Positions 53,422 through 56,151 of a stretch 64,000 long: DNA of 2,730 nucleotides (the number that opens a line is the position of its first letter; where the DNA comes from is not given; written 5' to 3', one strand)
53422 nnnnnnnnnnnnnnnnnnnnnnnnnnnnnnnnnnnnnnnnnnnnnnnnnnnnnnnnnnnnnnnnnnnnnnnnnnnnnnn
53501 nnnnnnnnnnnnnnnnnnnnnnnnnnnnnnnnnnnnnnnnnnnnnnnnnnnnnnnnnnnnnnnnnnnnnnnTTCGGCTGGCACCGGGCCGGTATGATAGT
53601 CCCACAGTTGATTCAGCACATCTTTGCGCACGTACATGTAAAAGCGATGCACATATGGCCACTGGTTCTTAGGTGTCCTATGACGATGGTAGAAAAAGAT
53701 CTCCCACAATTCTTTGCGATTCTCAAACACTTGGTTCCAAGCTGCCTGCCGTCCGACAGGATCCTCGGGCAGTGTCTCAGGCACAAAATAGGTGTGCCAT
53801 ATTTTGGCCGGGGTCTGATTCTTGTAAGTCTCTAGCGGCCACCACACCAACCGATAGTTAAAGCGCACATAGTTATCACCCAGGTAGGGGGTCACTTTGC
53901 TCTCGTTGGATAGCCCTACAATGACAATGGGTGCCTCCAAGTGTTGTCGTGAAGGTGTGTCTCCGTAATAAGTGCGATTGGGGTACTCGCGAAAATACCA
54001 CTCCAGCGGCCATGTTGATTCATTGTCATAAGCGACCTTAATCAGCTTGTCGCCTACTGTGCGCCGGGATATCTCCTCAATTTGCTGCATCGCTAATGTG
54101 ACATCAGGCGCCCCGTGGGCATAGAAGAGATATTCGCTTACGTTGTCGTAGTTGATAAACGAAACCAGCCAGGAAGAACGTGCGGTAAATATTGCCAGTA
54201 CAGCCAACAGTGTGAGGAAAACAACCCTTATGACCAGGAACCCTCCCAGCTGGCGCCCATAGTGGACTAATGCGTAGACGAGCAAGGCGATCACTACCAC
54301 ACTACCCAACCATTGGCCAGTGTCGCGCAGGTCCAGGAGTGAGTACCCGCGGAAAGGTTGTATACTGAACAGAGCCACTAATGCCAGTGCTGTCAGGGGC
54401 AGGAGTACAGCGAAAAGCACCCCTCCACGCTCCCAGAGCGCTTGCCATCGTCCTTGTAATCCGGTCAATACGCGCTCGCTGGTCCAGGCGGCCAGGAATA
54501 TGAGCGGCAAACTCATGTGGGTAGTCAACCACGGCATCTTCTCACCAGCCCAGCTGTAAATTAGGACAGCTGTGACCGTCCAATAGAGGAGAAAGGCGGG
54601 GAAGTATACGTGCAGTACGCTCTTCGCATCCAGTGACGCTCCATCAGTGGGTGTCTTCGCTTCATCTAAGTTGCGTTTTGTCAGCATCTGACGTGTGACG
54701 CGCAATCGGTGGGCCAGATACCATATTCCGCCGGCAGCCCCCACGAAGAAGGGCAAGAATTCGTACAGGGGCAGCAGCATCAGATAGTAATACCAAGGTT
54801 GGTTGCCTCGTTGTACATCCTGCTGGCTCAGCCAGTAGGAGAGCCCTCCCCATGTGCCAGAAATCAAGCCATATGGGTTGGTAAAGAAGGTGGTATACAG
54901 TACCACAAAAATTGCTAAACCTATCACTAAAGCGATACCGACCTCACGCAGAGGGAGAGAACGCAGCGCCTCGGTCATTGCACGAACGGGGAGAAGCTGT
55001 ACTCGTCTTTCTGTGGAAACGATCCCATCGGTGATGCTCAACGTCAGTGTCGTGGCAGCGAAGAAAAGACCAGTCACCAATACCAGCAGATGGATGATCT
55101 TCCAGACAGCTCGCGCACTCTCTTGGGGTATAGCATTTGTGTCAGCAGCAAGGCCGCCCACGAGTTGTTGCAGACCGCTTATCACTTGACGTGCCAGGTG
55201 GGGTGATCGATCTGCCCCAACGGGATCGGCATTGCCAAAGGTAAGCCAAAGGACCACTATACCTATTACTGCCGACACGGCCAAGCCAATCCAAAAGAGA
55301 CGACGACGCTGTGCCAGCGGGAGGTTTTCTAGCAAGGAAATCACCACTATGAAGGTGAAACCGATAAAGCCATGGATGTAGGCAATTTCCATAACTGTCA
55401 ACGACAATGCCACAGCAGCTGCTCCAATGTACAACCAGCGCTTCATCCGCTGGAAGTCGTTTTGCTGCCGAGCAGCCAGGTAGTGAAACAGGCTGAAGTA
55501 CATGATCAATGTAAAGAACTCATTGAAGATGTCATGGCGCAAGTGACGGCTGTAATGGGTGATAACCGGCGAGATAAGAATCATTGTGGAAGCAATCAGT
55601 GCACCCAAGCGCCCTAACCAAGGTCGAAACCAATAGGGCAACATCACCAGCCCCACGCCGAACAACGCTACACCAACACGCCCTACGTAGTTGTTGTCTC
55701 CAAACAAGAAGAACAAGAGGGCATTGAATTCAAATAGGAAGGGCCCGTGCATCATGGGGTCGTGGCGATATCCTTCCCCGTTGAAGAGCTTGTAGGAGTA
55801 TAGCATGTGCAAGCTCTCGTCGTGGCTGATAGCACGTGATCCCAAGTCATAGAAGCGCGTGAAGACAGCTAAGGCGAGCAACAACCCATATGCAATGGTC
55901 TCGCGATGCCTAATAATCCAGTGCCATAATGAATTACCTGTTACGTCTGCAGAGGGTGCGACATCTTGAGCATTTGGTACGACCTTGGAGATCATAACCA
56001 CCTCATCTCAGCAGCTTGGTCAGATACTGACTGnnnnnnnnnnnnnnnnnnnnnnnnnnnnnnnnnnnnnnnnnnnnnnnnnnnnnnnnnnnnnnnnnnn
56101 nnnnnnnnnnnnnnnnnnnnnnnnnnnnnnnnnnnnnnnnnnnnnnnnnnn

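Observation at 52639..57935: Tandem Agl23/TIGR03663-like giant membrane proteins: one intact with an NHL propeller, one with degraded signature residues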

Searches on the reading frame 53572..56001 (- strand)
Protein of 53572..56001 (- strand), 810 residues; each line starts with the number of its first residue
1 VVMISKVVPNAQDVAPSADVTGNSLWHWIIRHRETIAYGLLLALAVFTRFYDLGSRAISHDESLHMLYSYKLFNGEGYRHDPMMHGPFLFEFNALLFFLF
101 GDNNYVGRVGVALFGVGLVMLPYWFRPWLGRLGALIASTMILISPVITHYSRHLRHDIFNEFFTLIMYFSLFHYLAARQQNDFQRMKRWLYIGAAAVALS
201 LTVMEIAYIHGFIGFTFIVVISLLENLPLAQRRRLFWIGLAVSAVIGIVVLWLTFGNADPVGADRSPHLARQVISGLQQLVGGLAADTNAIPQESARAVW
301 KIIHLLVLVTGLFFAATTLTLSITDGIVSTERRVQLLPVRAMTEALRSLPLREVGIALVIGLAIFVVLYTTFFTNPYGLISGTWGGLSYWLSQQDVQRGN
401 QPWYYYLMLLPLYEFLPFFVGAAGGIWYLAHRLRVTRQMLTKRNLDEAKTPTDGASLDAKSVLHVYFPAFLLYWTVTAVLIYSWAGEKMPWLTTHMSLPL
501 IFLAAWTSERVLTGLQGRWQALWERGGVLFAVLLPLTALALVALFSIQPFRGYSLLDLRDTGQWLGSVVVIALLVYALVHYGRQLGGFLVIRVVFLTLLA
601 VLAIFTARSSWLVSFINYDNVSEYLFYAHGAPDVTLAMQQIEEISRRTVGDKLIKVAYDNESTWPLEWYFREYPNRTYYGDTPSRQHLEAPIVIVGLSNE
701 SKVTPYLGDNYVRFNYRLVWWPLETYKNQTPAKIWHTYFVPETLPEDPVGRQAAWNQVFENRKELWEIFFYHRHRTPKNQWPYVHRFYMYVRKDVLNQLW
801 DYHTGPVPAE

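Call 76: search_dna_similar(query=window:53572-56001:-, collection=plasmids, mode=protein, max_evalue=0.001, max_rows=15)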
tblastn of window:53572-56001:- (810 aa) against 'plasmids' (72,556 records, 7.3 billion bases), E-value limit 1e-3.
No match.
